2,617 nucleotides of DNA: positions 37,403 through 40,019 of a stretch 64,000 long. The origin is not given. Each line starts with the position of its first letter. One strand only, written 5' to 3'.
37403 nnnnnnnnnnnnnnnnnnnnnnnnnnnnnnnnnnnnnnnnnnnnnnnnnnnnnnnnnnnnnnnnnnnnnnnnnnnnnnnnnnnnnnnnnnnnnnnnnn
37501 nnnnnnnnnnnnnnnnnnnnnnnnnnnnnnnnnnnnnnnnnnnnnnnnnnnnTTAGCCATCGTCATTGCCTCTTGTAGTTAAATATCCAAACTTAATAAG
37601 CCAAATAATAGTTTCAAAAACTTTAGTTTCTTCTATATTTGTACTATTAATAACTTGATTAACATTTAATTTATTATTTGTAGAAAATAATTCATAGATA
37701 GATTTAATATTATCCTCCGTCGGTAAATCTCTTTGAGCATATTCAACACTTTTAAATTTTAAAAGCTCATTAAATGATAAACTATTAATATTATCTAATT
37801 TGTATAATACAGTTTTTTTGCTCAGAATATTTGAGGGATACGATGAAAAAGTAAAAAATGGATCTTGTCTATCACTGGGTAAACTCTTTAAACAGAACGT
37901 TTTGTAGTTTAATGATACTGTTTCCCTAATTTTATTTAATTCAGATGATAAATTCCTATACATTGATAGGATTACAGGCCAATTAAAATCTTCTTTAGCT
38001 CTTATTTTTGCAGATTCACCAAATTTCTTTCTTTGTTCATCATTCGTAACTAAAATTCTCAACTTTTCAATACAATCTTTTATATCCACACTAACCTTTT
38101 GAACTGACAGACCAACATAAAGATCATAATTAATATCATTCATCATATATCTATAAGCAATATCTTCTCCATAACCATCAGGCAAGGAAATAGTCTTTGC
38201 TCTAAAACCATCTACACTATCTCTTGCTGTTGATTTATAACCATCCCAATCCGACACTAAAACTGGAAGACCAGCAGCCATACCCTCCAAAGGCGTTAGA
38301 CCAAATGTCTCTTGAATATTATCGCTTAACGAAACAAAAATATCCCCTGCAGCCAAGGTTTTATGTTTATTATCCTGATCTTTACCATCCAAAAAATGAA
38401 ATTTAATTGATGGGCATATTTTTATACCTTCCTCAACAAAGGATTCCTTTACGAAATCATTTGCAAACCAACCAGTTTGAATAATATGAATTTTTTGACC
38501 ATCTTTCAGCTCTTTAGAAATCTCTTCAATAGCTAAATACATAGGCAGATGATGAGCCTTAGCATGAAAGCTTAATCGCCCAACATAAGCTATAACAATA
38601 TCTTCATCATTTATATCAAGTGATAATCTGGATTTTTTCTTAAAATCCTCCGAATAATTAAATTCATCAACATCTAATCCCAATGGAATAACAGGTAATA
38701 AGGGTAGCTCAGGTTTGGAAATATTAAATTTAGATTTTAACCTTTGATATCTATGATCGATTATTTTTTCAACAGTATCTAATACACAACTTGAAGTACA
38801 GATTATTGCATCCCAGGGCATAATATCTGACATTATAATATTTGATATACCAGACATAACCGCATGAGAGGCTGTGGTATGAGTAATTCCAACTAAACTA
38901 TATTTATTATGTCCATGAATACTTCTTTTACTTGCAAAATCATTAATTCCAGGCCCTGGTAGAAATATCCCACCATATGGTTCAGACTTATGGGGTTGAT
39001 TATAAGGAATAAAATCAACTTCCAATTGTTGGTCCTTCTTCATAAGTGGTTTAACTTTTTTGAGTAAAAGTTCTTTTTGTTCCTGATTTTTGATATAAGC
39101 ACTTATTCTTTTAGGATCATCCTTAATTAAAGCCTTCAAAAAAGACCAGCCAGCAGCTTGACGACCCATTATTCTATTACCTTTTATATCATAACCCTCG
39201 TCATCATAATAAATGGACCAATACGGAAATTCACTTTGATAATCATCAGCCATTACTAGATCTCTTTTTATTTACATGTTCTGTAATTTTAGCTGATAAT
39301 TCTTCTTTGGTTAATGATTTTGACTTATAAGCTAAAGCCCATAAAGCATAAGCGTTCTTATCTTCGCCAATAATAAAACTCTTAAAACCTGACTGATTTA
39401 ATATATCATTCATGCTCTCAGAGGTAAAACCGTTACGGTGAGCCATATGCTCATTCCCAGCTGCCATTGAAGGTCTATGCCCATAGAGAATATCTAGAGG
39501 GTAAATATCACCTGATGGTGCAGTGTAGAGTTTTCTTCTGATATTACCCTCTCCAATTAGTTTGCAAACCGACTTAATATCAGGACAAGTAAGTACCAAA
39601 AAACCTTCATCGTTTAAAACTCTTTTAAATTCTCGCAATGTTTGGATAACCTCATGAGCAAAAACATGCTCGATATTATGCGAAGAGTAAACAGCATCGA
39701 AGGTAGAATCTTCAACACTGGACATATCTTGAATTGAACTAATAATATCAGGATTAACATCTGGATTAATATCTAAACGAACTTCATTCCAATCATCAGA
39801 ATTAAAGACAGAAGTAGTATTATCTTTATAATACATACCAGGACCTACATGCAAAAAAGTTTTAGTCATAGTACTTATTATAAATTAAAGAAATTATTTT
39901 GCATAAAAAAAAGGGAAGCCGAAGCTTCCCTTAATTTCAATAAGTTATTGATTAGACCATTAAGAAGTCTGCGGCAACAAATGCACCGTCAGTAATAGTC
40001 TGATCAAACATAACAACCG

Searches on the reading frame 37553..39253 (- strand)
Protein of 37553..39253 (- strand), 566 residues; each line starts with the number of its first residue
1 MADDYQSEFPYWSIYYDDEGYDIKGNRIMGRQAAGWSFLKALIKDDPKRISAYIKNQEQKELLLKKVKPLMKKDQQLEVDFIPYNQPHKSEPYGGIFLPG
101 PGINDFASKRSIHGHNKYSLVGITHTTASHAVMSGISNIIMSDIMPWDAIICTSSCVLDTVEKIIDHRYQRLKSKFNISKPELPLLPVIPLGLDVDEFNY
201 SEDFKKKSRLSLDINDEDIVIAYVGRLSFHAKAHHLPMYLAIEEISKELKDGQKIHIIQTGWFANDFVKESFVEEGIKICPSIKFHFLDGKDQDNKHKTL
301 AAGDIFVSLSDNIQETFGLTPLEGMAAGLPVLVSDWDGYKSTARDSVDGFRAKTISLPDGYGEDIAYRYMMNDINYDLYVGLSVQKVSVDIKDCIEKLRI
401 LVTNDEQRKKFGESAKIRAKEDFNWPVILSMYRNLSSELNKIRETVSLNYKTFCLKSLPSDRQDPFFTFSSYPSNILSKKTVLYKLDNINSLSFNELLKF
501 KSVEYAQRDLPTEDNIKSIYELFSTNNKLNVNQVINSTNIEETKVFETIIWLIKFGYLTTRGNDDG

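Call 13: search_protein_families(library=ncbifam, proteins=[window:37553-39253:-], max_evalue=0.001)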
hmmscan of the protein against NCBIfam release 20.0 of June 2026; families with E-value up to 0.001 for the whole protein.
window:37553-39253:- (566 aa): 10 families
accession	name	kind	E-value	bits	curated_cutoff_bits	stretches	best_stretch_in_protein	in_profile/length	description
NF038295.1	EPS_HpsP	equivalog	2.5e-10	39.9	550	1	175-335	171-318/388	hormogonium polysaccharide biosynthesis glycosyltransferase HpsP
NF012028.0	PRK15484.1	subfamily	1.8e-09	37.2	618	1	187-365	164-338/380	lipopolysaccharide N-acetylglucosaminyltransferase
TIGR03999.1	thiol_BshA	equivalog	8.4e-09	34.8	273.7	1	292-353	262-321/375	N-acetyl-alpha-D-glucosaminyl L-malate synthase BshA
NF053787.1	GlcN_PG_synth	equivalog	2.5e-08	33.2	480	1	187-335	167-292/361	N-acetylglucosaminyl phosphatidylglycerol synthase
TIGR03449.1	mycothiol_MshA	equivalog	7.6e-08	31.7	462.5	1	186-350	190-349/406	D-inositol-3-phosphate glycosyltransferase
TIGR02149.1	glgA_Coryne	subfamily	4.8e-07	29.2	302.4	1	187-429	172-380/391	glycogen synthase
TIGR04157.1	glyco_rSAM_CFB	subfamily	9.1e-07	28.2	400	1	166-354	178-350/406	TIGR04157 family glycosyltransferase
TIGR03088.1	stp2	hypoth_equivalog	2.1e-06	27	409.05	1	190-348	166-316/374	TIGR03088 family PEP-CTERM/XrtA system glycosyltransferase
NF038255.1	exopoly_VpsD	equivalog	0.00021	20.3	300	1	287-333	267-311/381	VpsD family glycosyltransferase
NF041876.1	EPS_EpsE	equivalog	0.00047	19.5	400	0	187-350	189-341/389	exopolysaccharide biosynthesis GT4 family glycosyltransferase EpsE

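Call 34: search_protein_families(library=pfam, proteins=[window:37553-39253:-], max_evalue=0.001)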
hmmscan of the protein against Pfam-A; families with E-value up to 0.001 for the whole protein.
window:37553-39253:- (566 aa): 3 families
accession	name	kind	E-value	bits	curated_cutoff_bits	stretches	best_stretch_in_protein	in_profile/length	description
PF00534.26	Glycos_transf_1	-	1e-16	61.4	26.4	1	206-353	3-141/172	Glycosyl transferases group 1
PF13692.12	Glyco_trans_1_4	-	9.8e-11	42.5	27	1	220-353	3-125/142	Glycosyl transferases group 1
PF20706.3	GT4-conflict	-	0.00029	20.4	26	1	291-355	270-332/385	Family 4 Glycosyltransferase in conflict systems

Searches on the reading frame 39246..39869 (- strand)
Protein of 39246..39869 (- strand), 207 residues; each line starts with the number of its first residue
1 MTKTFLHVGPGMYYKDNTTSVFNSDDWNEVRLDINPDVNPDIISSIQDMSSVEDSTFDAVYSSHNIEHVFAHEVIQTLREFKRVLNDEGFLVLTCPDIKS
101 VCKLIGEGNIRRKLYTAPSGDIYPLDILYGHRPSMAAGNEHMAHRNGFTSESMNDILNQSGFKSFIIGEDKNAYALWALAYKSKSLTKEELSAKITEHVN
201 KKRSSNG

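Call 13: search_protein_families(library=ncbifam, proteins=[window:39246-39869:-], max_evalue=0.001)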
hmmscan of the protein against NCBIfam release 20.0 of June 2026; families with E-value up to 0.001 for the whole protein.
window:39246-39869:- (207 aa): 0 families

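Call 34: search_protein_families(library=pfam, proteins=[window:39246-39869:-], max_evalue=0.001)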
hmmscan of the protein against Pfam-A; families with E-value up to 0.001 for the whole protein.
window:39246-39869:- (207 aa): 5 families
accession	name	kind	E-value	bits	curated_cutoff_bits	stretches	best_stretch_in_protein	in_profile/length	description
PF08241.18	Methyltransf_11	-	3.5e-08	34.4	21.2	1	42-93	47-95/95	Methyltransferase domain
PF13489.12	Methyltransf_23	-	1.6e-05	25.1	27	1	49-163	74-160/164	Methyltransferase domain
PF13649.12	Methyltransf_25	-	8.6e-05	23.6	27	1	45-89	54-97/97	Methyltransferase domain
PF20922.3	Anamorsin_N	-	0.00055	20.1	27.1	0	49-94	44-88/163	Anamorsin, N-terminal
PF08242.18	Methyltransf_12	-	0.00093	20.3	30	0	48-91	57-98/98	Methyltransferase domain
